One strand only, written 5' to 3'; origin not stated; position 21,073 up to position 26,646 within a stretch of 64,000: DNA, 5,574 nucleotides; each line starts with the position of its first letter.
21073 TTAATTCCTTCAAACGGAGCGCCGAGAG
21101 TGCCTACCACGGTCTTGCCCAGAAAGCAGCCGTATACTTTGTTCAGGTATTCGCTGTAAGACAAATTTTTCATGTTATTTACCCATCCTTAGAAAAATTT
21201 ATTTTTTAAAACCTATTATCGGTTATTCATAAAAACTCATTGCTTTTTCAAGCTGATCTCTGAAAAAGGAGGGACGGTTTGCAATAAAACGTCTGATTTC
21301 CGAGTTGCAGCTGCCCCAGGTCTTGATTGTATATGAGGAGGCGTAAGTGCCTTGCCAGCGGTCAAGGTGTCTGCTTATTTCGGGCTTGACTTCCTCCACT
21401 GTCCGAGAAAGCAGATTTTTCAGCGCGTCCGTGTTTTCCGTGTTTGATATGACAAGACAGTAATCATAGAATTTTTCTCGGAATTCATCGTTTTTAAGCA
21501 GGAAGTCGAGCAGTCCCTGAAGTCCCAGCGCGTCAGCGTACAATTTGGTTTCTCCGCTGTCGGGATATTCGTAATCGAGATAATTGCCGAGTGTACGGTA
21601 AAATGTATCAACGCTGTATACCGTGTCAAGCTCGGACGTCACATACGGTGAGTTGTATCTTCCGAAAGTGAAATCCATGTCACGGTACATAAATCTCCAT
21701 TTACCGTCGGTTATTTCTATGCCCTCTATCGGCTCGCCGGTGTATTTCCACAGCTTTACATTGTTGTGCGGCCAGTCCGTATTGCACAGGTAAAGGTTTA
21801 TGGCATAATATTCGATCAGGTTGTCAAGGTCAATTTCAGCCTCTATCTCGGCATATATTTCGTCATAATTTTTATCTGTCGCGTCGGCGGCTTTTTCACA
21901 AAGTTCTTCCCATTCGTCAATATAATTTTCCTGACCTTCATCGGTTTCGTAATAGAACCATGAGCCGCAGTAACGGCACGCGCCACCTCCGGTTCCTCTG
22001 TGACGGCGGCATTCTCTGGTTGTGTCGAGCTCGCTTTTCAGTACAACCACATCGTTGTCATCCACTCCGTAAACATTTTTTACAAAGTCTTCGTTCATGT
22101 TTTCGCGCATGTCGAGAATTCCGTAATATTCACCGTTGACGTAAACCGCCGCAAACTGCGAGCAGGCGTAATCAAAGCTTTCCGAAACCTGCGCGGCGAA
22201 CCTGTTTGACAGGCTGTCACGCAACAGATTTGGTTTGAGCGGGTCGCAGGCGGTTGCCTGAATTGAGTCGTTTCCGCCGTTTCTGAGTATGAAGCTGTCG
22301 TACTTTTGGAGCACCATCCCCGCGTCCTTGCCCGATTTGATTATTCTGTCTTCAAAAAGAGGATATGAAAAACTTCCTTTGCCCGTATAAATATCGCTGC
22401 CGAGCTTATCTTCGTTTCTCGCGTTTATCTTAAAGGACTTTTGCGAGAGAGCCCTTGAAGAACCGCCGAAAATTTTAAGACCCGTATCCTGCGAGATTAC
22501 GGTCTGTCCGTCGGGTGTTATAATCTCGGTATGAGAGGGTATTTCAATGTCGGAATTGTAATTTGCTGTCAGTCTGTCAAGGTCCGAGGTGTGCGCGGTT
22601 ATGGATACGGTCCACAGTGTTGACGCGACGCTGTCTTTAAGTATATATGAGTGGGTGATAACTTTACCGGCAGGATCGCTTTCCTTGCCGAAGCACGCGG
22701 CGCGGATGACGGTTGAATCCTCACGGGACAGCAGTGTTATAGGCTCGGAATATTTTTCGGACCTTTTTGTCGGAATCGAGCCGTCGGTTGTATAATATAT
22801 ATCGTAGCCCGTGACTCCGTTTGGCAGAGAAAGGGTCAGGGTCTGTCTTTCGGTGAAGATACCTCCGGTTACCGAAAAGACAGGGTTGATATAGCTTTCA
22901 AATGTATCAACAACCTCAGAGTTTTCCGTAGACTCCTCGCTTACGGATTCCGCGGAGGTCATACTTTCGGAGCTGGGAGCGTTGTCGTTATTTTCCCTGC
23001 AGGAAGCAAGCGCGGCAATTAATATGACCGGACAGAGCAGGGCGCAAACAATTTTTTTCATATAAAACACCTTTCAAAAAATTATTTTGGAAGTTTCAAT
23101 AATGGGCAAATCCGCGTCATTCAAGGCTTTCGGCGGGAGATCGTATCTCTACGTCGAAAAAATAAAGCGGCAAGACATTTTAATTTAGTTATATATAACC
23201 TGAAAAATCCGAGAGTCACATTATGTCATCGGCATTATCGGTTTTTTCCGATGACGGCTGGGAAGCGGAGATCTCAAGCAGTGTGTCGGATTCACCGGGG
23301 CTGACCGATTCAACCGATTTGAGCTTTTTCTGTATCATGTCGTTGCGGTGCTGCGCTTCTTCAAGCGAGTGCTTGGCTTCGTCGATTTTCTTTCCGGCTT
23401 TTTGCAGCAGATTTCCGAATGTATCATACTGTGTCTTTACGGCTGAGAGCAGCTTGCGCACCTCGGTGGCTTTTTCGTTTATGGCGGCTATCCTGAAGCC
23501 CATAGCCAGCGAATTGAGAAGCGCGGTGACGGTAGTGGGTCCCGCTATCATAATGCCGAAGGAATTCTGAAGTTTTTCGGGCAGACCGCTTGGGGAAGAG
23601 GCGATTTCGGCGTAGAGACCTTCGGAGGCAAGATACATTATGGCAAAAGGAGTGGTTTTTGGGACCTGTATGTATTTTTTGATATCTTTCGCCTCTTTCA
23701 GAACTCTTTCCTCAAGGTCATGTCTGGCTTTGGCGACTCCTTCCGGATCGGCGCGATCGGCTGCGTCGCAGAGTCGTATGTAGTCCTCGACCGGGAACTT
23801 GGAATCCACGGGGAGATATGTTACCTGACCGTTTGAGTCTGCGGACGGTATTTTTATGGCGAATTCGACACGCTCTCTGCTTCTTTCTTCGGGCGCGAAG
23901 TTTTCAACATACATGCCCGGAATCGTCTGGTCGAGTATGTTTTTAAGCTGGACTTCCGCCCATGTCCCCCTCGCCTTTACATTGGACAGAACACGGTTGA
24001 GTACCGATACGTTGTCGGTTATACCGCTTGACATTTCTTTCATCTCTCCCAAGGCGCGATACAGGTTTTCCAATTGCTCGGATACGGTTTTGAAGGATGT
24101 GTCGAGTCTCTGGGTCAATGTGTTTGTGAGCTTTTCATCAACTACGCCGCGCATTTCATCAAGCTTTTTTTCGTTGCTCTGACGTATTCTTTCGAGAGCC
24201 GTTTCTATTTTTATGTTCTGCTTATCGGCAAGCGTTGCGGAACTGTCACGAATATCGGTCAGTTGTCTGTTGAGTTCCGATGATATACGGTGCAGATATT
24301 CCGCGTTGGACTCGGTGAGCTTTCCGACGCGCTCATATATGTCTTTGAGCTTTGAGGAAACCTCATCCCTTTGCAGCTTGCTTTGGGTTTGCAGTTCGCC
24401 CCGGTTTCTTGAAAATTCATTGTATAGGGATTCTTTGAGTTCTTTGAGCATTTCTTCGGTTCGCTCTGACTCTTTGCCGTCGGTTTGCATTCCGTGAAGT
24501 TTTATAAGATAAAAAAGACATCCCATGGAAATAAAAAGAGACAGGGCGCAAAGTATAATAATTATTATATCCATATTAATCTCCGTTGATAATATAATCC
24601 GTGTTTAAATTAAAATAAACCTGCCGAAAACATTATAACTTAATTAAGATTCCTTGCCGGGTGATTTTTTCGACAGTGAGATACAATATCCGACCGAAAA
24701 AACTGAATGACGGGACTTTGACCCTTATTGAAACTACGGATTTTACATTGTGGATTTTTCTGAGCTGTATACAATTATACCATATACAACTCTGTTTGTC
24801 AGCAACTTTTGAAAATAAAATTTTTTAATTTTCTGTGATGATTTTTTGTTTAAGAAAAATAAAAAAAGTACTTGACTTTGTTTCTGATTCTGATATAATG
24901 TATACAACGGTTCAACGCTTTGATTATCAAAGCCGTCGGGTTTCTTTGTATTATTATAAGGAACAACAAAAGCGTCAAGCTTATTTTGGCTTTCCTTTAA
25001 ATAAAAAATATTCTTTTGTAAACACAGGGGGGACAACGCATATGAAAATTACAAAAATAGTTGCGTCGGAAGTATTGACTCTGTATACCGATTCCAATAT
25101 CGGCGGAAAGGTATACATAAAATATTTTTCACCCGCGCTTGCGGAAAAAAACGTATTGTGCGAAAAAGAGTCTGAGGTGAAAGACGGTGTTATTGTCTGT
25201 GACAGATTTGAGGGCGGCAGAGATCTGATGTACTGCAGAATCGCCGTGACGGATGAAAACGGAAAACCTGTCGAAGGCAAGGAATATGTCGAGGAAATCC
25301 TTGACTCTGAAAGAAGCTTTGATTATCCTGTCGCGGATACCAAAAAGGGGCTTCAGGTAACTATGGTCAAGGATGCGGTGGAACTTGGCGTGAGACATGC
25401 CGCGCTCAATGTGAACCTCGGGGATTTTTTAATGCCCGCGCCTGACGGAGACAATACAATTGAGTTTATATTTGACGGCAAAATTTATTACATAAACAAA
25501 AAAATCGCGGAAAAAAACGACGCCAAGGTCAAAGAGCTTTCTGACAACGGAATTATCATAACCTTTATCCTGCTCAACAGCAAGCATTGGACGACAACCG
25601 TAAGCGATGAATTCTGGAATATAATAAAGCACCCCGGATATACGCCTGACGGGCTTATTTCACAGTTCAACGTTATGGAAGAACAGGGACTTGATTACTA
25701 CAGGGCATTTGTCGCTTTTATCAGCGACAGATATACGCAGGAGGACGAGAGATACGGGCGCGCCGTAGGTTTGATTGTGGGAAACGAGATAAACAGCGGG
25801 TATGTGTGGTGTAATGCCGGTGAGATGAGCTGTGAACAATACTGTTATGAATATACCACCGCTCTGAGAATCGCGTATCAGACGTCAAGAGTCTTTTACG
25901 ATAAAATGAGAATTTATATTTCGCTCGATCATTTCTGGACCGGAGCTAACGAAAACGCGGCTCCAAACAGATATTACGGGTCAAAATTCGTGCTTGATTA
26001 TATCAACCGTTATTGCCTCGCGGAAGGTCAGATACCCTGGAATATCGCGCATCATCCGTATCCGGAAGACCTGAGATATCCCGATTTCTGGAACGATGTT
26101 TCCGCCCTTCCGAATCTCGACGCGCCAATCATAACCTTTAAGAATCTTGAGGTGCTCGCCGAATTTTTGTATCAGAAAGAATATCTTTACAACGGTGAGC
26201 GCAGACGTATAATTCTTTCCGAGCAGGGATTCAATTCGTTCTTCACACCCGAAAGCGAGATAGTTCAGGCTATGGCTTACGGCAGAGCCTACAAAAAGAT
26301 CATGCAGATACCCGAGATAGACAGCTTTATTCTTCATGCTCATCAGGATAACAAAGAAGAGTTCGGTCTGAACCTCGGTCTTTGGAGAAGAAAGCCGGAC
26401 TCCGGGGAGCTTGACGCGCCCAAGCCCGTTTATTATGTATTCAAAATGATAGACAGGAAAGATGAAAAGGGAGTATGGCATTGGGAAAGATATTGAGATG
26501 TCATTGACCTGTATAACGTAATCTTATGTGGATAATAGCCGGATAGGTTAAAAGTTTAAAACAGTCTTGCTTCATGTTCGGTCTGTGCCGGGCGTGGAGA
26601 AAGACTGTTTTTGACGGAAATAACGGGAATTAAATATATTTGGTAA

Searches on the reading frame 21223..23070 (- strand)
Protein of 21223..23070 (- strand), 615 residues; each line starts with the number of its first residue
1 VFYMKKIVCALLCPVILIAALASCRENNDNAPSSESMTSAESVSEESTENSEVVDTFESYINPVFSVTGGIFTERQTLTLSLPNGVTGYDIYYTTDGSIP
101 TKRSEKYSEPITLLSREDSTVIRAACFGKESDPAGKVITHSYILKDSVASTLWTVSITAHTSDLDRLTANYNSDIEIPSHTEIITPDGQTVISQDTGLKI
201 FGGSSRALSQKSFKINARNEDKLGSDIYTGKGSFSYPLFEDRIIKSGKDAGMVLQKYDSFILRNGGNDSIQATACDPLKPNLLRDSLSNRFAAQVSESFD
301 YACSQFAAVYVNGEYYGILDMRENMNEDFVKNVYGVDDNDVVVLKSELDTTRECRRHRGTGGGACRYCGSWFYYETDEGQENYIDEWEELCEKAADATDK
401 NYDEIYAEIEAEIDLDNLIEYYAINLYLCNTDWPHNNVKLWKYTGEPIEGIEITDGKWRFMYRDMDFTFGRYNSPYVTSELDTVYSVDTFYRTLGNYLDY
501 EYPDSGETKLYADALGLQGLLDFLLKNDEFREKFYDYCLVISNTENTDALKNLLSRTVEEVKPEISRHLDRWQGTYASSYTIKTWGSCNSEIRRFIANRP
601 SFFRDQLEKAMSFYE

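Call 41: search_protein_families(library=pfam, proteins=[window:21223-23070:-], max_evalue=0.00001)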
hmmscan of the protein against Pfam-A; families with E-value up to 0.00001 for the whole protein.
window:21223-23070:- (615 aa): 3 families
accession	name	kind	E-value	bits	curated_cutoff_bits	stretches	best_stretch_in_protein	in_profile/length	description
PF08757.17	CotH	-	1.1e-34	120.8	23.8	1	198-602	1-321/322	CotH kinase protein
PF13290.12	CHB_HEX_C_1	-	7.6e-13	48.6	22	1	68-130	2-59/67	Chitobiase/beta-hexosaminidase C-terminal domain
PF13287.12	Fn3_assoc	-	1.2e-11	44.9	23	1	87-142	8-59/59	Fn3 associated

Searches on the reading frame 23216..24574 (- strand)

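Call 41: search_protein_families(library=pfam, proteins=[window:23216-24574:-], max_evalue=0.00001)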
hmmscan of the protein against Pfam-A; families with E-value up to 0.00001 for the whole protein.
window:23216-24574:- (452 aa): 1 family
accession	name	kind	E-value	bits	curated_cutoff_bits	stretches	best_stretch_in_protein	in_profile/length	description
PF02646.22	RmuC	-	5.9e-66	223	26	1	136-425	1-285/291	RmuC family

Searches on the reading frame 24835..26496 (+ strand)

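Call 41: search_protein_families(library=pfam, proteins=[window:24835-26496:+], max_evalue=0.00001)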
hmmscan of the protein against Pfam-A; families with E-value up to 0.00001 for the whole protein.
window:24835-26496:+ (553 aa): 1 family
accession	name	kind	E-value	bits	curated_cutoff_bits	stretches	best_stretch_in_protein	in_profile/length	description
PF18989.5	DUF5722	-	4.1e-111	372.1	30.5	1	164-545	2-375/393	Family of unknown function (DUF5722)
